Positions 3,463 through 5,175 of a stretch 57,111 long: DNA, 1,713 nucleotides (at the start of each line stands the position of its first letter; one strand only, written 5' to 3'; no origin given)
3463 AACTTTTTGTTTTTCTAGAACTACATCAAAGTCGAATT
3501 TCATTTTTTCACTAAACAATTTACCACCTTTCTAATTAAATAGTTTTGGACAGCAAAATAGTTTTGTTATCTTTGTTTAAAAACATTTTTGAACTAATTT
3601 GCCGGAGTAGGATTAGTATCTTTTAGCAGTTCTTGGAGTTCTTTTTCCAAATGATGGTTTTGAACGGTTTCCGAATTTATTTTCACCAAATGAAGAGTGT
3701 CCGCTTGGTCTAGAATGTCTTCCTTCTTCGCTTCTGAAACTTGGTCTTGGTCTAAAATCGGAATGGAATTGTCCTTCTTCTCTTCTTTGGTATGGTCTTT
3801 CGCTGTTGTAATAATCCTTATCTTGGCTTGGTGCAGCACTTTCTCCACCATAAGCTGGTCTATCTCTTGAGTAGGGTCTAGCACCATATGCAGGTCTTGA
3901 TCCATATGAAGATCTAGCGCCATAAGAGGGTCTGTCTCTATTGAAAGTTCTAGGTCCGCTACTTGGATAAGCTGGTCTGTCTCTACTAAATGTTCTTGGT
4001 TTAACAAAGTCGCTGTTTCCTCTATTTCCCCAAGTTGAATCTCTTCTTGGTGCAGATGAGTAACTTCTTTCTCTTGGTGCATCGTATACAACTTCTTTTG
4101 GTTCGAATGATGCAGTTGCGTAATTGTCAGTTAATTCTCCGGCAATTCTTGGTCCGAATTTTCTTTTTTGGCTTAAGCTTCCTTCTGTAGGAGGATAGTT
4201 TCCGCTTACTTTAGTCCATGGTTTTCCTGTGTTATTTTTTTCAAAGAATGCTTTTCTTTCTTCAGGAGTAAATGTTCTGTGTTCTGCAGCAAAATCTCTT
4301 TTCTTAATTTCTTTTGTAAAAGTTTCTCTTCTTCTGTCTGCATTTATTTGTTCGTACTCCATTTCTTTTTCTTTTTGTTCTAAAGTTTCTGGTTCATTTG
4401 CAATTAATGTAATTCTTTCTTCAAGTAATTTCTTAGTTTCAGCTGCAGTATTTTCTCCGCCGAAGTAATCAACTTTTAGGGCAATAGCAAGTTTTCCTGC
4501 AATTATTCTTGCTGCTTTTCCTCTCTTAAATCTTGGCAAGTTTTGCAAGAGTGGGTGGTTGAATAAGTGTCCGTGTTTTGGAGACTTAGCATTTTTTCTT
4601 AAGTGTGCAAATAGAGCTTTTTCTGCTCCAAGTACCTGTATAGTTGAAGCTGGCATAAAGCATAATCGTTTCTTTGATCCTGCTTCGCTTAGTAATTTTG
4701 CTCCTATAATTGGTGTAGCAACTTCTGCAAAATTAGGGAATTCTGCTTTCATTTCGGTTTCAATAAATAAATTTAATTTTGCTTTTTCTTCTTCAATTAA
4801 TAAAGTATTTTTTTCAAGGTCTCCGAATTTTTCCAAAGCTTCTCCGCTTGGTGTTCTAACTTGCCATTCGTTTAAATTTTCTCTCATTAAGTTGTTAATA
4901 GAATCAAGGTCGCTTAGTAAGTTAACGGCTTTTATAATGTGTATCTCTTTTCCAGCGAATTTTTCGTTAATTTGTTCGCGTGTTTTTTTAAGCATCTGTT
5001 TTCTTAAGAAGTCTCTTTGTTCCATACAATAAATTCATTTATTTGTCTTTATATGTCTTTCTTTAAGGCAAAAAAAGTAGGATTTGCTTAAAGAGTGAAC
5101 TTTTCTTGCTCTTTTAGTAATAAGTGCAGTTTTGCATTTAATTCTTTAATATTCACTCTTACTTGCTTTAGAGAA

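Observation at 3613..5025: Nop5 apparently lacking its fibrillarin-binding N-terminal domain but carrying a 255-aa R/S/P/Y/G-rich tail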

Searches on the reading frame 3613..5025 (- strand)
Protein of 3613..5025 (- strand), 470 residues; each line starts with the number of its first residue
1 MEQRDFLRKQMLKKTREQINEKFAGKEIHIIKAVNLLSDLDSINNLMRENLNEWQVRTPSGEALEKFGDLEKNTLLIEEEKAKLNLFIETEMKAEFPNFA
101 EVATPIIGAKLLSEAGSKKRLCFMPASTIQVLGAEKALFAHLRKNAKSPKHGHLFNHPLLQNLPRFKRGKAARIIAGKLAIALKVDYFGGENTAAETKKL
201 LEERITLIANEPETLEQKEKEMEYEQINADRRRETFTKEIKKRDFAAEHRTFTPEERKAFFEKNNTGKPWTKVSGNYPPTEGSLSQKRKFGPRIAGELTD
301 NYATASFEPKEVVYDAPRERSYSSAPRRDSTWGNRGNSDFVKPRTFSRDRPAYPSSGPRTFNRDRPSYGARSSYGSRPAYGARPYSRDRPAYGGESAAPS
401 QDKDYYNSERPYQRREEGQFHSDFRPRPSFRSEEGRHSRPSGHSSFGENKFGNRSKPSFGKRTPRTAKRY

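Call 3: search_protein_families(library=pfam, proteins=[window:3613-5025:-], max_evalue=1)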
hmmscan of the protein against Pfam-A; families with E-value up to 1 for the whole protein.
window:3613-5025:- (470 aa): 2 families
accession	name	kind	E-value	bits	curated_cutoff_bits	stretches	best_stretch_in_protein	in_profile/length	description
PF01798.23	Nop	-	7.6e-35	120.9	25.4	1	58-205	77-226/228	snoRNA binding domain, fibrillarin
PF01569.27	PAP2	-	0.95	9.7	27.2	1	403-446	20-58/130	PAP2 superfamily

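Call 4: search_protein_families(library=ncbifam, proteins=[window:3613-5025:-], max_evalue=1)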
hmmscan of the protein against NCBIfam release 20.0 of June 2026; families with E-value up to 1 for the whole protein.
window:3613-5025:- (470 aa): 2 families
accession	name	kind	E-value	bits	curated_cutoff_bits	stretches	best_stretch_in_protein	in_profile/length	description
NF011121.0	PRK14552.1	equivalog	4.3e-53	180.8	452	2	79-242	247-411/417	C/D box methylation guide ribonucleoprotein complex aNOP56 subunit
NF005306.0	PRK06837.1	subfamily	0.0052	15.6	376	1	128-237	236-344/427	ArgE/DapE family deacylase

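Call 5: find_homologous_proteins(query=window:3613-5025:-, max_evalue=0.001)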
Query window:3613-5025:- (470 aa): 1857 proteins with E <= 0.001 among 8000 candidates; the best 120 are listed.
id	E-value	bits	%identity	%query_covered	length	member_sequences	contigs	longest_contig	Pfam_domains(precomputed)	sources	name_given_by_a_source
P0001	0.0e+0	1053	100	100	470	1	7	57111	PF01798.24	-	-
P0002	3.6e-252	856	81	99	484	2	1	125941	PF01798.24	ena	-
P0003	9.2e-252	854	81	100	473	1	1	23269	PF01798.24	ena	-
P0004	4.1e-234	796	79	100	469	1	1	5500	PF01798.24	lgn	-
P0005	9.6e-219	745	77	100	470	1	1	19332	PF01798.24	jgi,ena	-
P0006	1.9e-198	678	72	100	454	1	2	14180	PF01798.24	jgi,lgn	jgi:hypothetical protein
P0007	4.8e-190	651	71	100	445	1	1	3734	PF01798.24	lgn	-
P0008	4.3e-162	559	61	100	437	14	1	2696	PF01798.24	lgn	-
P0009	1.7e-154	534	58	100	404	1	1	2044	PF01798.24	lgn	-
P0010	2.3e-119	418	75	56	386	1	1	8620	PF01798.24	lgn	-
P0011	1.2e-116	409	59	77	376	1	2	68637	PF01798.24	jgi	jgi:hypothetical protein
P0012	1.4e-113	399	70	60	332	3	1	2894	PF01798.24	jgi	jgi:RNA processing factor Prp31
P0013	2.2e-113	398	50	98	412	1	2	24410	PF01798.24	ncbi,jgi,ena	ncbi:MAG: hypothetical protein WCW13_05630 [archaeon]|jgi:hypothetical protein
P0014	7.2e-113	396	56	80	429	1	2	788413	PF01798.24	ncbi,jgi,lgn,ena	ncbi:MAG: hypothetical protein WCW44_05550 [archaeon]|jgi:hypothetical protein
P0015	1.7e-110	389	64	62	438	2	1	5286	PF01798.24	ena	-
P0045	7.2e-44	169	39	40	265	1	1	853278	PF01798.24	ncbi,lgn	-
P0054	2.1e-41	161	35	49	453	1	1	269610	PF01798.24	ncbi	ncbi:MAG: NOP5/NOP56 family protein [Candidatus Diapherotrites archaeon]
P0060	9.7e-41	159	40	43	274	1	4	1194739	PF01798.24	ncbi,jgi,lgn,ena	-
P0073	5.0e-37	146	42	44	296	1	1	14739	PF01798.24,PF21572.3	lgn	-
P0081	1.4e-33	135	55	25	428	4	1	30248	PF01798.24,PF21572.3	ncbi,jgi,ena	-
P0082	1.6e-33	135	35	41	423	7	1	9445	PF01798.24,PF21572.3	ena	-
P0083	5.1e-33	133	56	25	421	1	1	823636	PF01798.24,PF21572.3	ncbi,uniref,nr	ncbi:C/D box methylation guide ribonucleoprotein complex aNOP56 subunit [Thermococcus sp. LS1]|unire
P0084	5.9e-33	133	36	41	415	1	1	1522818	PF01798.24,PF21572.3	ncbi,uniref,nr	ncbi:C/D box methylation guide ribonucleoprotein complex aNOP56 subunit [Thermococcus sp. P6]|uniref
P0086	9.5e-33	132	54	27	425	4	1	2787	PF01798.24,PF21572.3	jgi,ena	-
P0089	1.5e-32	132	54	26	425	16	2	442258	PF01798.24,PF21572.3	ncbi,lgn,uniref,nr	ncbi:C/D box methylation guide ribonucleoprotein complex aNOP56 subunit [Thermococcus waiotapuensis]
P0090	1.5e-32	132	38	41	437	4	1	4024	PF01798.24,PF21572.3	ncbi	-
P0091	2.0e-32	131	36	41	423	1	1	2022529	PF01798.24,PF21572.3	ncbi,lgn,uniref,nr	ncbi:C/D box methylation guide ribonucleoprotein complex aNOP56 subunit [Thermococcus camini]|uniref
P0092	2.0e-32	131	35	41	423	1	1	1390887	PF01798.24,PF21572.3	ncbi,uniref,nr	ncbi:C/D box methylation guide ribonucleoprotein complex aNOP56 subunit [Thermococcus sp. MAR1]|unir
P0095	2.6e-32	131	36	41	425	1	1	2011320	PF01798.24,PF21572.3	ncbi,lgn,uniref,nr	ncbi:C/D box methylation guide ribonucleoprotein complex aNOP56 subunit [Thermococcus sp. 4557]|unir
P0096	3.0e-32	131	35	41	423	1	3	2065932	PF01798.24,PF21572.3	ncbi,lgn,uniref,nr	ncbi:C/D box methylation guide ribonucleoprotein complex aNOP56 subunit [Thermococcus thioreducens]|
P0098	3.2e-32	131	35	41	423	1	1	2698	PF01798.24,PF21572.3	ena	-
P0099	3.8e-32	130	55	25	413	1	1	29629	PF01798.24,PF21572.3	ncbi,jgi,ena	-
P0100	3.8e-32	130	34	41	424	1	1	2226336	PF01798.24,PF21572.3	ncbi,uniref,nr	ncbi:C/D box methylation guide ribonucleoprotein complex aNOP56 subunit [Thermococcus indicus]|unire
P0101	3.9e-32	130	54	26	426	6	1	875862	PF01798.24,PF21572.3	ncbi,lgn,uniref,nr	ncbi:C/D box methylation guide ribonucleoprotein complex aNOP56 subunit [Thermococcus stetteri]|unir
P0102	4.0e-32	130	55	26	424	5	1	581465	PF01798.24,PF21572.3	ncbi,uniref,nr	ncbi:C/D box methylation guide ribonucleoprotein complex aNOP56 subunit [Thermococcus sp. ES12]|unir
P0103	4.1e-32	130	36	41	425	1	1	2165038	PF01798.24,PF21572.3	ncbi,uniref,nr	ncbi:C/D box methylation guide ribonucleoprotein complex aNOP56 subunit [Thermococcus aciditolerans]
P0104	4.2e-32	130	36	41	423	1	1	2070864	PF01798.24,PF21572.3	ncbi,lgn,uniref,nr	ncbi:C/D box methylation guide ribonucleoprotein complex aNOP56 subunit [Thermococcus thermotolerans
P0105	5.2e-32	130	53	26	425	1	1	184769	PF01798.24,PF21572.3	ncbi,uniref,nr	ncbi:C/D box methylation guide ribonucleoprotein complex aNOP56 subunit [Thermococcus sp. JdF3]|unir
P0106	5.6e-32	130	55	25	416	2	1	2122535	PF01798.24,PF21572.3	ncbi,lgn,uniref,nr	ncbi:C/D box methylation guide ribonucleoprotein complex aNOP56 subunit [Thermococcus eurythermalis]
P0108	6.8e-32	130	55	25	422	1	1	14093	PF01798.24,PF21572.3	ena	-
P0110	7.2e-32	129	54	25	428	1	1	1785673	PF01798.24,PF21572.3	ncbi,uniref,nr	ncbi:C/D box methylation guide ribonucleoprotein complex aNOP56 subunit [Thermococcus pacificus]|uni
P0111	7.7e-32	129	55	25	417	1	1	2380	PF01798.24,PF21572.3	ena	-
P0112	7.8e-32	129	55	25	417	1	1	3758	PF01798.24,PF21572.3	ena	-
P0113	9.1e-32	129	55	25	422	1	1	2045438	PF01798.24,PF21572.3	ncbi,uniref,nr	ncbi:hypothetical protein [Thermococcus gammatolerans]|uniref:Pre-mRNA splicing, snoRNA binding prot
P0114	9.5e-32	129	55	25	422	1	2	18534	PF01798.24,PF21572.3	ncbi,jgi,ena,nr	ncbi:MAG: C/D box methylation guide ribonucleoprotein complex aNOP56 subunit [Thermococcus sp.]|nr:C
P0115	9.6e-32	129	55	25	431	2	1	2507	PF01798.24,PF21572.3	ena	-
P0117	1.1e-31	129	51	27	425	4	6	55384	PF01798.24,PF21572.3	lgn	-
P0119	1.4e-31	129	35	41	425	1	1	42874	PF01798.24,PF21572.3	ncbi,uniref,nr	ncbi:C/D box methylation guide ribonucleoprotein complex aNOP56 subunit [Thermococcus celericrescens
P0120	1.5e-31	128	53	25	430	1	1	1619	PF01798.24,PF21572.3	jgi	jgi:nucleolar protein 56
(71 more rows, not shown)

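Call 6: find_encoding_contigs(protein=window:3613-5025:-, flank=10000, max_places=6)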
Protein window:3613-5025:- (470 aa): 10 contigs read that carry it; 6 places shown.
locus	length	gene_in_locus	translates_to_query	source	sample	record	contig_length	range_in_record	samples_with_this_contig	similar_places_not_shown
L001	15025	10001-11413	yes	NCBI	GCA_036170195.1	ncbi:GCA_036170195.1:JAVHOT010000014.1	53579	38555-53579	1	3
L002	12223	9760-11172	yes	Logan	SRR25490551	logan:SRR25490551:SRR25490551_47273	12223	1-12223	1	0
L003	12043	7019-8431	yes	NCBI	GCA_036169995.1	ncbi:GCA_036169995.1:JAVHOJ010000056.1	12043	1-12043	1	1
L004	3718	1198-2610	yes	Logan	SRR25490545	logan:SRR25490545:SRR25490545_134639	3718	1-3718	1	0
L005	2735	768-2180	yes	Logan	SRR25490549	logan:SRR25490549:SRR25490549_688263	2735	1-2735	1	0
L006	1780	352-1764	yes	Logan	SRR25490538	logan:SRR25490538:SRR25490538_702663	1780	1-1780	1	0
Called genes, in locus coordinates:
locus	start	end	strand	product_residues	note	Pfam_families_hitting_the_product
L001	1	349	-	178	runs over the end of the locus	PF24266:HTH_HVO_0163_N, PF13412:HTH_24 (faint), PF01022:HTH_5 (faint)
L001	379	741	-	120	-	-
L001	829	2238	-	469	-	PF02934:GatB_N, PF02637:GatB_Yqey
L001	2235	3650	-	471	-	PF01425:Amidase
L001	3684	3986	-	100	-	PF02686:GatC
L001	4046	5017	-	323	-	-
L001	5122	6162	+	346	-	-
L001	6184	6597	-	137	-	-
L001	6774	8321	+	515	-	-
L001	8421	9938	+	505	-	PF00152:tRNA-synt_2 (faint), PF00587:tRNA-synt_2b, PF03129:HGTP_anticodon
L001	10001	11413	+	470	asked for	PF01798:Nop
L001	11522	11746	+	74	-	PF15919:HicB_lk_antitox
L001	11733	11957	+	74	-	PF07927:HicA_toxin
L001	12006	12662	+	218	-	PF01269:Fibrillarin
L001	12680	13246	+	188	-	-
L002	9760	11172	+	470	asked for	PF01798:Nop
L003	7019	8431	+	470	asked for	PF01798:Nop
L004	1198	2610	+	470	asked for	PF01798:Nop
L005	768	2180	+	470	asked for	PF01798:Nop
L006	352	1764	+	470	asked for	PF01798:Nop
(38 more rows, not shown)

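Call 7: search_solved_structures(query=window:3613-5025:-, max_evalue=0.001, show_alignments=4)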
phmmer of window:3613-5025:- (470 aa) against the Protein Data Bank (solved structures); distinct sequences matched with E-value up to 0.001: 26.
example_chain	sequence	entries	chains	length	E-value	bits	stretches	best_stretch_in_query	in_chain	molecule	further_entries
3nvk_A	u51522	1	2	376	1.5e-35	126.7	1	79-208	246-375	NOP5/NOP56 related protein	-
4by9_C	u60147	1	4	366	3.6e-35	125.4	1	79-208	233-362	NOP5/NOP56 RELATED PROTEIN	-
3nmu_A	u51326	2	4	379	4.1e-35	125.2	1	79-208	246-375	NOP5/NOP56 related protein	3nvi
2nnw_A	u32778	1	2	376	5.6e-35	124.8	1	79-206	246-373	NOP5/NOP56 related protein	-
5jpq_S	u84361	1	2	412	6.7e-34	121.2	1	78-220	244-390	Pre mRNA splicing protein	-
3id5_A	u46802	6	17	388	2.1e-33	119.6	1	78-208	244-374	Pre mRNA splicing protein | C/D box methylation guide ribonucleoprotein complex aNOP56 subunit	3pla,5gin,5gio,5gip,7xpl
3gqu_A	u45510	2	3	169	7.4e-33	117.8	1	86-212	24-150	NOP5P PROTEIN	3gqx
3nvm_A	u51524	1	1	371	2.1e-32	116.3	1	71-208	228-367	NOP5/NOP56 related protein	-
3icx_A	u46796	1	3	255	8.3e-32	114.3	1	78-208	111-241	Pre mRNA splicing protein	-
1nt2_B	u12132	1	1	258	1.2e-30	110.6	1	6-192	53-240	conserved hypothetical protein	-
7suk_SB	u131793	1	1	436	1.5e-18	70.7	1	81-191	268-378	Nucleolar protein 58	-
5oql_U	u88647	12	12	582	2.7e-18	69.8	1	79-198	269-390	Nop58 | Nucleolar protein 58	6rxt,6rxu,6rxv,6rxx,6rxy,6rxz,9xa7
7mq8_SB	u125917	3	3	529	1.9e-17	67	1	75-205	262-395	Nucleolar protein 58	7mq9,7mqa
5wlc_SB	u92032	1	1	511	2.6e-17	66.6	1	81-192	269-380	Nop58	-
5wyj_3E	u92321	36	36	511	2.6e-17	66.6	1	81-192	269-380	Nucleolar protein 58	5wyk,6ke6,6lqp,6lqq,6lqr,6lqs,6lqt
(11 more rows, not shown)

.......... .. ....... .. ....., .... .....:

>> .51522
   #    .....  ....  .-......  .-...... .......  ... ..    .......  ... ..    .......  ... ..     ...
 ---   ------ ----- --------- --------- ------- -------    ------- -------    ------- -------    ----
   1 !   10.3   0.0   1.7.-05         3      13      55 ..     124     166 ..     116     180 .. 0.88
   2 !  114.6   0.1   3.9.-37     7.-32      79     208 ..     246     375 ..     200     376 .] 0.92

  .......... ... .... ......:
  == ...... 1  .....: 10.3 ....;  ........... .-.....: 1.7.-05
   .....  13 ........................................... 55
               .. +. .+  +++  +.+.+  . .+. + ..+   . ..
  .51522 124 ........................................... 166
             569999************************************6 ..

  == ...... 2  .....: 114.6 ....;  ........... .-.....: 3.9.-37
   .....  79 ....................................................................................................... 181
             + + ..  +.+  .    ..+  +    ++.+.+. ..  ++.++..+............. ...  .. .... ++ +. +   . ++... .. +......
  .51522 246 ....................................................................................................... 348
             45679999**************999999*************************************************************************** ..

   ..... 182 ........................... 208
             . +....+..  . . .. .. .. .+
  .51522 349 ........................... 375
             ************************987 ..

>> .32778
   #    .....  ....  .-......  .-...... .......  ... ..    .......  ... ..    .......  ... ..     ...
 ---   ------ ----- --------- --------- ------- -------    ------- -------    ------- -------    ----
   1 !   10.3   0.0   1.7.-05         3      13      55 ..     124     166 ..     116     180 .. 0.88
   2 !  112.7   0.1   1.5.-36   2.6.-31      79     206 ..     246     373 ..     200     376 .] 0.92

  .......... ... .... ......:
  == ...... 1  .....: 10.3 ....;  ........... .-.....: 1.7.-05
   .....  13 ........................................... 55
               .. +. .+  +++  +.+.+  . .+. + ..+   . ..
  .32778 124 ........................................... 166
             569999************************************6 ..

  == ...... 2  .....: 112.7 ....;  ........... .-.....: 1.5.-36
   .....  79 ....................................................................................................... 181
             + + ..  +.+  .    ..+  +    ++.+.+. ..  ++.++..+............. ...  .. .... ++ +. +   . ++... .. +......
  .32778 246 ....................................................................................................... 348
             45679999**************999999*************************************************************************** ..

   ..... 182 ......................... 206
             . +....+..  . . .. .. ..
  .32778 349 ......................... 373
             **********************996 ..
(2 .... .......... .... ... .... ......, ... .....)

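Call 35: predict_structure(alignment_id=A3)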
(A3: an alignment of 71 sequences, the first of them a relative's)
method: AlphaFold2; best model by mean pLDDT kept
length: 470 residues; sequences in the alignment: 71
mean_pLDDT: 70.7   pTM: 0.56
mean pLDDT of the five models: 70.7, 69.3, 68.5, 68.6, 68.2
residues with pLDDT >= 90: 216; 70-90: 41; 50-70: 20; < 50: 193
segments of 3 or more residues with pLDDT < 50: 277-279, 281-283, 285-421, 424-463, 465-470
pLDDT, mean of each block of 10 residues (from residue 1): 90 82 79 97 97 96 97 98 98 97 97 95 96 88 89 95 94 97 96 96 97 95 95 97 90 75 70 48 45 38 42 42 42 38 38 40 40 38 38 35 38 44 47 43 44 45 45
secondary structure, 60 per line:
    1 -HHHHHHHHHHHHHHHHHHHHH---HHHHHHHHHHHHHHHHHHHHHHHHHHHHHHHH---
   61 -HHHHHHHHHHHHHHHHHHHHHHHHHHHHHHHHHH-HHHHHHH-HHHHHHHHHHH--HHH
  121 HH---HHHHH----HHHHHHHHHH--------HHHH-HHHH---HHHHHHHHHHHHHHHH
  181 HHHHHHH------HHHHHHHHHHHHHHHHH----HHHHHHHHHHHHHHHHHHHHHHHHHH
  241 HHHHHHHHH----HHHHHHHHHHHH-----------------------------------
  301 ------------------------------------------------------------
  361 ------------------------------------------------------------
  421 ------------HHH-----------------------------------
elements in order: H2-22 H26-57 H62-95 H97-103 H105-115 H118-122 H126-130 H135-144 H153-156 H158-161 H165-187 H194-210 H215-249 H254-265

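Call 39: fold_search(model_id=the predicted structure, library=pdb)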
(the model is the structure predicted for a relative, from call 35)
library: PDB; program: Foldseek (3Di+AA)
matches with E <= 10: 339; with E <= 0.001: 57
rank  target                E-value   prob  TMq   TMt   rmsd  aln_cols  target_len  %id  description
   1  3pla_A                1.4e-13  1.00  0.38  0.48   5.1       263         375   32  Crystal structure of a catalytically active substrate-bound box C/D RNP from Sulfolobus solfataricus (released 2011-01-26)
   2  5jpq_S                7.5e-13  1.00  0.36  0.45   6.0       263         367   32  Cryo-EM structure of the 90S pre-ribosome (released 2016-07-27)
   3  3nvi_A                3.7e-12  1.00  0.37  0.69   4.5       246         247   32  Structure of N-terminal truncated Nop56/58 bound with L7Ae and box C/D RNA (released 2011-07-20)
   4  3nmu_A                7.0e-12  1.00  0.36  0.46   6.4       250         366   33  Crystal Structure of substrate-bound halfmer box C/D RNP (released 2011-05-25)
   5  9n6v_SB               1.1e-10  1.00  0.36  0.39   4.7       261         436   24  SSU processome maturation and disassembly, State A (released 2025-11-05)
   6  7mq8_SB               1.7e-10  1.00  0.37  0.39   4.1       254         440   24  Cryo-EM structure of the human SSU processome, state pre-A1 (released 2021-09-22)
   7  3id5_A                1.7e-10  1.00  0.36  0.45  12.5       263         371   30  Crystal structure of Sulfolobus solfataricus C/D RNP assembled with Nop5, fibrillarin, L7Ae and a split half C/D RNA (released 2009-08-25)
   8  6rxt_CD               1.7e-10  1.00  0.36  0.40   6.0       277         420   21  Cryo-EM structure of the 90S pre-ribosome (Kre33-Noc4) from Chaetomium thermophilum, state A (released 2019-08-14)
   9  9n73_SB               3.2e-10  1.00  0.38  0.41   5.8       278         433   23  SSU processome maturation and disassembly, State G (released 2025-10-29)
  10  7mqa_SB               4.4e-10  1.00  0.37  0.40   4.3       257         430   24  Cryo-EM structure of the human SSU processome, state post-A1 (released 2021-09-22)
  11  6zqa_CE               5.5e-10  1.00  0.37  0.40   5.6       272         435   24  Cryo-EM structure of the 90S pre-ribosome from Saccharomyces cerevisiae, state A (Poly-Ala) (released 2020-09-23)
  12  6zqd_CE               6.1e-10  1.00  0.38  0.40   5.0       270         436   23  Cryo-EM structure of the 90S pre-ribosome from Saccharomyces cerevisiae, state Post-A1 (released 2020-09-23)
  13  5oql_U                6.4e-10  1.00  0.37  0.43   4.2       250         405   26  Cryo-EM structure of the 90S pre-ribosome from Chaetomium thermophilum (released 2017-10-11)
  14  6ke6_3E               7.5e-10  1.00  0.37  0.40   6.7       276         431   23  3.4 angstrom cryo-EM structure of yeast 90S small subunit preribosome (released 2020-08-05)
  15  9n75_SB               7.8e-10  1.00  0.37  0.41   5.6       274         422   23  SSU processome maturation and disassembly, State I (released 2025-11-05)
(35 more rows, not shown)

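Call 42: find_encoding_contigs(protein=P0060, flank=6000, max_places=2)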
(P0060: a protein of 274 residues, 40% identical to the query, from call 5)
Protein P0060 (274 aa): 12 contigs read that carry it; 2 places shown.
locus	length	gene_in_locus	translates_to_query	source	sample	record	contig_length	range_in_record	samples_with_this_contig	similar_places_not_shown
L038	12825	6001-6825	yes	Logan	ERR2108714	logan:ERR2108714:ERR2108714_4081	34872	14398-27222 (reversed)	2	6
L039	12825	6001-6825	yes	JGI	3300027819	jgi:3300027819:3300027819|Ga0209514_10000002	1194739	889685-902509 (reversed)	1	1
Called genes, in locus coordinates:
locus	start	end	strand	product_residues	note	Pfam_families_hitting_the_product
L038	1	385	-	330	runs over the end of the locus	-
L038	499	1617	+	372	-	-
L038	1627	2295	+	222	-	-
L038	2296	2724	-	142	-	PF07760:DUF1616 (faint)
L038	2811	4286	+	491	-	-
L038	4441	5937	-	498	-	PF28494:GlyRS_ins_1 (faint), PF00587:tRNA-synt_2b, PF03129:HGTP_anticodon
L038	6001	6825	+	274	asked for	PF01798:Nop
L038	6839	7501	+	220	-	PF01269:Fibrillarin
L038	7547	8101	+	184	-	-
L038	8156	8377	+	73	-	-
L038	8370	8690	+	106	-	PF02452:PemK_toxin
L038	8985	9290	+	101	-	-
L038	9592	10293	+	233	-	PF01381:HTH_3, PF13560:HTH_31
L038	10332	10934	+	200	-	PF00583:Acetyltransf_1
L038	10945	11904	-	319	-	-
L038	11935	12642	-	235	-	PF04981:NMD3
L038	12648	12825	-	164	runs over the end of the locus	PF13673:Acetyltransf_10 (weak), PF00583:Acetyltransf_1, PF13508:Acetyltransf_7 (weak)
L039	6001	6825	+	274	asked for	PF01798:Nop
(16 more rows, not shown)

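Call 43: find_encoding_contigs(protein=P0045, flank=6000, max_places=2)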
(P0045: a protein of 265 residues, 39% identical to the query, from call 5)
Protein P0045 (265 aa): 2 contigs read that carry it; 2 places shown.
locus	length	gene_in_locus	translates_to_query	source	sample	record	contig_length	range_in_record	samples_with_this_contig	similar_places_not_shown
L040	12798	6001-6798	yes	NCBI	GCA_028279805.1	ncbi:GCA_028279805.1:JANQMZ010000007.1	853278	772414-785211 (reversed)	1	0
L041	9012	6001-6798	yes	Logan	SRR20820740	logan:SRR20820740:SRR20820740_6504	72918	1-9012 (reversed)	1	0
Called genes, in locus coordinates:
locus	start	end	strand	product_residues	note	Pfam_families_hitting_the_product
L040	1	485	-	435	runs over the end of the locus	PF01336:tRNA_anti-codon, PF00152:tRNA-synt_2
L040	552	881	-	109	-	-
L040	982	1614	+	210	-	-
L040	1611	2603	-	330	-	-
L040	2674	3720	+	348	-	-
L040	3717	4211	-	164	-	-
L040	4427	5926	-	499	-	PF00587:tRNA-synt_2b, PF03129:HGTP_anticodon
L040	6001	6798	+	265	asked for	PF01798:Nop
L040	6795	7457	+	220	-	PF01269:Fibrillarin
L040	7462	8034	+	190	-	-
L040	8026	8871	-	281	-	PF01261:AP_endonuc_2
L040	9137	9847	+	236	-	PF01381:HTH_3, PF12844:HTH_19 (faint), PF13560:HTH_31 (weak)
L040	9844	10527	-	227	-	PF04981:NMD3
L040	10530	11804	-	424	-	PF16661:Lactamase_B_6, PF10996:Beta-Casp, PF07521:RMMBL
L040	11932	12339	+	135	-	PF28505:DUF1699_N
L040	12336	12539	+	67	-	-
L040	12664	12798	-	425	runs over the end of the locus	PF02844:GARS_N, PF01071:GARS_A, PF02655:ATP-grasp_3, PF08443:RimK (weak), PF02843:GARS_C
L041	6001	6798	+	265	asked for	PF01798:Nop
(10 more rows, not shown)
